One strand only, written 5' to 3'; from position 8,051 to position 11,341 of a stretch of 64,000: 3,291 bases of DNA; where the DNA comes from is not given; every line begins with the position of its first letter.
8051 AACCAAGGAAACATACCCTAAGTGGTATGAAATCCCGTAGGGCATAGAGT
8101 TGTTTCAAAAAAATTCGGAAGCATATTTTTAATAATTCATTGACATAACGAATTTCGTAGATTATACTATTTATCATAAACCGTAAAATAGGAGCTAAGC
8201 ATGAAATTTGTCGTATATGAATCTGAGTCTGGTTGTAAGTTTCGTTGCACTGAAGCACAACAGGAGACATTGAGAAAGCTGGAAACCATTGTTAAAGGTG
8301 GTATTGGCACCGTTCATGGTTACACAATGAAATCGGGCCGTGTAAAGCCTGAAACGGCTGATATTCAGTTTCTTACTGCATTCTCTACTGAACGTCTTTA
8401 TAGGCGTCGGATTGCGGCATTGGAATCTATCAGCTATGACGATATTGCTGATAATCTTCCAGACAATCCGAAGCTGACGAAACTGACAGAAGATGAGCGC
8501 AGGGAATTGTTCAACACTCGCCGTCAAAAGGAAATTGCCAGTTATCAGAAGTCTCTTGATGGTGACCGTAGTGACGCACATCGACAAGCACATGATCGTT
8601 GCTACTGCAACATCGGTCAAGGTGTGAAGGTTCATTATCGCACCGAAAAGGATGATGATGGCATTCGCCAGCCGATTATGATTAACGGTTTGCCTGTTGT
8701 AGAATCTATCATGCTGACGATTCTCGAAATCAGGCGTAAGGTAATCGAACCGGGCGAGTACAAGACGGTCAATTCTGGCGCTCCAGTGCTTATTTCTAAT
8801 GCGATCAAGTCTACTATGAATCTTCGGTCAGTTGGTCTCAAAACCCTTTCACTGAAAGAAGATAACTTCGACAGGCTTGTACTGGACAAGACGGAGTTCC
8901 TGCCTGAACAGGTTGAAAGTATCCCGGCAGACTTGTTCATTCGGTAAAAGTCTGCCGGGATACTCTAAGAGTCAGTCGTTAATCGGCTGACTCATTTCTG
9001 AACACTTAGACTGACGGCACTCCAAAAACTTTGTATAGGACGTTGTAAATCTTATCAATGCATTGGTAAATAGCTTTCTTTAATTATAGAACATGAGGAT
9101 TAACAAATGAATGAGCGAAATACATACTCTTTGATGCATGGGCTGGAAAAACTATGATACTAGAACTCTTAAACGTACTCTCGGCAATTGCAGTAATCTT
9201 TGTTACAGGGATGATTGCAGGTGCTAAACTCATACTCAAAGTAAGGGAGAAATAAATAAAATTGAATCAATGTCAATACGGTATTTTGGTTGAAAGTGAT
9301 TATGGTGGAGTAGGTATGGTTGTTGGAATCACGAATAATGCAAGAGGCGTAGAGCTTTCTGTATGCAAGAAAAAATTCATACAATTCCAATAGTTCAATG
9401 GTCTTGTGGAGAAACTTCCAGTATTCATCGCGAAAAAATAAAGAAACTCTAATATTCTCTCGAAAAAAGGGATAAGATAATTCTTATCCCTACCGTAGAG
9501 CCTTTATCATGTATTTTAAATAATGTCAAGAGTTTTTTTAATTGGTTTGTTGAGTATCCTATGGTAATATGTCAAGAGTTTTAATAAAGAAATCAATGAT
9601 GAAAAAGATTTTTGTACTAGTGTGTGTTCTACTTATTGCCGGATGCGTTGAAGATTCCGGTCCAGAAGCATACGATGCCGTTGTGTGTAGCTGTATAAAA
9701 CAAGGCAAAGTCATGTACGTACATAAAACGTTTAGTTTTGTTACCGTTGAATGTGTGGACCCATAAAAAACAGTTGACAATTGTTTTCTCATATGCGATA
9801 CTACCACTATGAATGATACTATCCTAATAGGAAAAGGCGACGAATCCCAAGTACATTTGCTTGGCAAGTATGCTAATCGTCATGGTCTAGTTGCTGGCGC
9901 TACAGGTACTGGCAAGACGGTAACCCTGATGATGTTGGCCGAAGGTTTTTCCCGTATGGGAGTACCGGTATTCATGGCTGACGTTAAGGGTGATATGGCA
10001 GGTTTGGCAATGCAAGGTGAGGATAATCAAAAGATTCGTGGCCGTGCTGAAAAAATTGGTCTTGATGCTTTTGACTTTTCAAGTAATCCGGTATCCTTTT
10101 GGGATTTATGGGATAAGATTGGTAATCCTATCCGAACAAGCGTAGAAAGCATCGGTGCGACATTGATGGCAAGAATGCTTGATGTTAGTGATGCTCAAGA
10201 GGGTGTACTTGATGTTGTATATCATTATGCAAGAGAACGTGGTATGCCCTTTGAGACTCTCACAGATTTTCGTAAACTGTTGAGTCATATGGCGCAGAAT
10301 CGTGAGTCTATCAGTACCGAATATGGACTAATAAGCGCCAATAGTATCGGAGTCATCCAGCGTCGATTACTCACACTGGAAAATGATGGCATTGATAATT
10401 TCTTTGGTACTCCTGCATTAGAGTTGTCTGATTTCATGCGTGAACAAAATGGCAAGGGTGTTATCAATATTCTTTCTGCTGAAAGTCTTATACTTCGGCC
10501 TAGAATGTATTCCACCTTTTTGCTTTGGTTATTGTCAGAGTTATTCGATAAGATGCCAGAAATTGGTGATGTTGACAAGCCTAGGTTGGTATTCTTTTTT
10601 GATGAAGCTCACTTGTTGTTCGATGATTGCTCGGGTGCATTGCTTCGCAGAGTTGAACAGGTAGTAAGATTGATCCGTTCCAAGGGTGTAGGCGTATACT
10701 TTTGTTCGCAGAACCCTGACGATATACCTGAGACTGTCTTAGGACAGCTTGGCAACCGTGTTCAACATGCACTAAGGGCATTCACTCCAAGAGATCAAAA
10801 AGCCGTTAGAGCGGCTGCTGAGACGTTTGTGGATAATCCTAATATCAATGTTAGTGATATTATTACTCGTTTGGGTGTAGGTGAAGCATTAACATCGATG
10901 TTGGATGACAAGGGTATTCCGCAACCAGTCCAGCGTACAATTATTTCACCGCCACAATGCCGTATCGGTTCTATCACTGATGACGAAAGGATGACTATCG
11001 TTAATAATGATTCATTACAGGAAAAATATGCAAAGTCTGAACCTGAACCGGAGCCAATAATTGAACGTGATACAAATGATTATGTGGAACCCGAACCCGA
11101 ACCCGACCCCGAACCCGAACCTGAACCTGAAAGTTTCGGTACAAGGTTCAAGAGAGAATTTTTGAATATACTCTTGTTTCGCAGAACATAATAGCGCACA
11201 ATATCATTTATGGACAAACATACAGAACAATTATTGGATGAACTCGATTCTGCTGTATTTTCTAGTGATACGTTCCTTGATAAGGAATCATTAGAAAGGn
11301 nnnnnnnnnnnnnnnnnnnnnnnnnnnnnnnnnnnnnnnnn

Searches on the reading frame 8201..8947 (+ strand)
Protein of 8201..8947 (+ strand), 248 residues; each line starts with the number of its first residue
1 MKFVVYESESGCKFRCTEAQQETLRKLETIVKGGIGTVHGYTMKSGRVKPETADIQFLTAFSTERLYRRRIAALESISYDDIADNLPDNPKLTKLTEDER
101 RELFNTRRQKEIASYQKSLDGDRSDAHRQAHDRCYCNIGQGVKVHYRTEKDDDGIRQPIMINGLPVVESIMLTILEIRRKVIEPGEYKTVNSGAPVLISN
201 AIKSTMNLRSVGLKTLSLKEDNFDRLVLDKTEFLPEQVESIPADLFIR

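Call 21: search_protein_families(library=pfam, proteins=[window:8201-8947:+], max_evalue=0.01)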
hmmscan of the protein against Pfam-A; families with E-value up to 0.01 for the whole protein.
window:8201-8947:+ (248 aa): 0 families

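Call 22: search_protein_families(library=phrogs, proteins=[window:8201-8947:+], max_evalue=0.001)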
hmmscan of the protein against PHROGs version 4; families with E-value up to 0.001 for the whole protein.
window:8201-8947:+ (248 aa): 1 family
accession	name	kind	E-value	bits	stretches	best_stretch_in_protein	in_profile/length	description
phrog_38317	-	unknown function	5.5e-82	276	1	4-245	4-244/247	-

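Call 24: search_dna_similar(query=window:8201-8947:+, collection=phages, mode=protein, max_evalue=0.00001, max_rows=30)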
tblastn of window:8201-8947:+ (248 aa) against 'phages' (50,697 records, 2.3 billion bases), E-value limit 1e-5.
Records with a match: 4; places in all: 5; records where one place covers at least 80% of the query: 4.
Best place of each record, by identity: <60% 4.
By first word of the organism name: Xanthomonas 2; Stenotrophomonas 2.
By host as written in the record: Xanthomonas citri 1; Xanthomonas oryzae pv. oryzae 1; Stenotrophomonas maltophilia SRM01 1; Stenotrophomonas maltophilia 1.
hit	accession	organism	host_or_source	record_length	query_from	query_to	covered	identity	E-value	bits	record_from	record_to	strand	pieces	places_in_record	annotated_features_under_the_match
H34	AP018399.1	Xanthomonas phage XacN1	Xanthomonas citri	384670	1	246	99%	51.6%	3e-78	262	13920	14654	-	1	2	predicted ORF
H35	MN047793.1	Xanthomonas phage Xoo-sp13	Xanthomonas oryzae pv. oryzae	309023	1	246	99%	51.4%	2e-76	256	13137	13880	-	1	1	hypothetical protein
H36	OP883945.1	Stenotrophomonas phage CM1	Stenotrophomonas maltophilia SRM01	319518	4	226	90%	46.7%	3e-55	196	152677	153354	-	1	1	record has no annotation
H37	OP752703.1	Stenotrophomonas phage RAS14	Stenotrophomonas maltophilia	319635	4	226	90%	46.7%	3e-55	196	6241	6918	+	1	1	hypothetical protein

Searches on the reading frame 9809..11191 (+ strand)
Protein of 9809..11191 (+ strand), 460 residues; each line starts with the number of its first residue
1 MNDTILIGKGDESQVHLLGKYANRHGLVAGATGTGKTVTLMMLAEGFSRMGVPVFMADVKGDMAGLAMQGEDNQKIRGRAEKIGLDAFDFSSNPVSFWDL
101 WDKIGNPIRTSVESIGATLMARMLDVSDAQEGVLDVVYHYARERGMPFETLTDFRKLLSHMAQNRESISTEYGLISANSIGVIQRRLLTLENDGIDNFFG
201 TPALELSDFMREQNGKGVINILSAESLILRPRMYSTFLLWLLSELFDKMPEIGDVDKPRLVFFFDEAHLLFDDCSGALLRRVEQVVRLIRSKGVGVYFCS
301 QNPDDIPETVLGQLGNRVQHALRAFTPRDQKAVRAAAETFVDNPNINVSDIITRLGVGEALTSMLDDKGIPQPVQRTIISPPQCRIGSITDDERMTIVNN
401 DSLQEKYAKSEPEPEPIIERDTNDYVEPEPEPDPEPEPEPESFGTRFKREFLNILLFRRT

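Call 21: search_protein_families(library=pfam, proteins=[window:9809-11191:+], max_evalue=0.01)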
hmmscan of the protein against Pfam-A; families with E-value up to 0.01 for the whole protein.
window:9809-11191:+ (460 aa): 10 families
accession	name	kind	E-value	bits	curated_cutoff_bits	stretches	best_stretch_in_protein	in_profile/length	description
PF05872.18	HerA_C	-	4.2e-181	603.4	22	1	10-410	8-409/502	Helicase HerA-like C-terminal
PF01935.23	DUF87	-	1.8e-08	35.2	23.2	1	10-209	9-186/220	Helicase HerA, central domain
PF13481.12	AAA_25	-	8.7e-05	22.7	27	1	25-105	35-113/195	AAA domain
PF05887.16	Trypan_PARP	-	0.00014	22.3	100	1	399-441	58-102/134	Procyclic acidic repetitive protein (PARP)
PF12846.13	AAA_10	-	0.00019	21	27.5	0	259-319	241-296/362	AAA-like domain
PF04851.21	ResIII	-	0.00072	19.9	22.5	0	22-49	22-49/164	Type III restriction enzyme, res subunit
PF01580.24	FtsK_SpoIIIE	-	0.00086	19.3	24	1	19-43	36-59/221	FtsK/SpoIIIE family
PF00004.35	AAA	-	0.0011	19.9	21.2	0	27-120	2-85/131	ATPase family associated with various cellular activities (AAA)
PF13401.12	AAA_22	-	0.0012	19.6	27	0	23-60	5-42/130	AAA domain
PF01656.29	CbiA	-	0.0016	18.8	25.4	1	28-150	4-54/125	CobQ/CobB/MinD/ParA nucleotide binding domain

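Call 22: search_protein_families(library=phrogs, proteins=[window:9809-11191:+], max_evalue=0.001)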
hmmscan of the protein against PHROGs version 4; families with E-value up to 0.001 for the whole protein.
window:9809-11191:+ (460 aa): 3 families
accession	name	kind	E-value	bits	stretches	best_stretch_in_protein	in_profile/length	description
phrog_7035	-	unknown function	2.5e-38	133.1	2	203-383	434-615/969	-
phrog_2666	-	head and packaging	6.7e-11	42.5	1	262-323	425-485/555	terminase large subunit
phrog_33317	-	unknown function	7.3e-05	24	1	400-449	69-116/121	-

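Call 29: find_related_loci(query=window:9809-11191:+, collection=viral_contigs, flank=6000)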
Query window:9809-11191:+ (460 aa) in viral_contigs; peptide patterns used: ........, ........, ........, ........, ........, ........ (x = any residue, [..] = any of these).
No stretch of DNA in the collection matches any of the patterns.
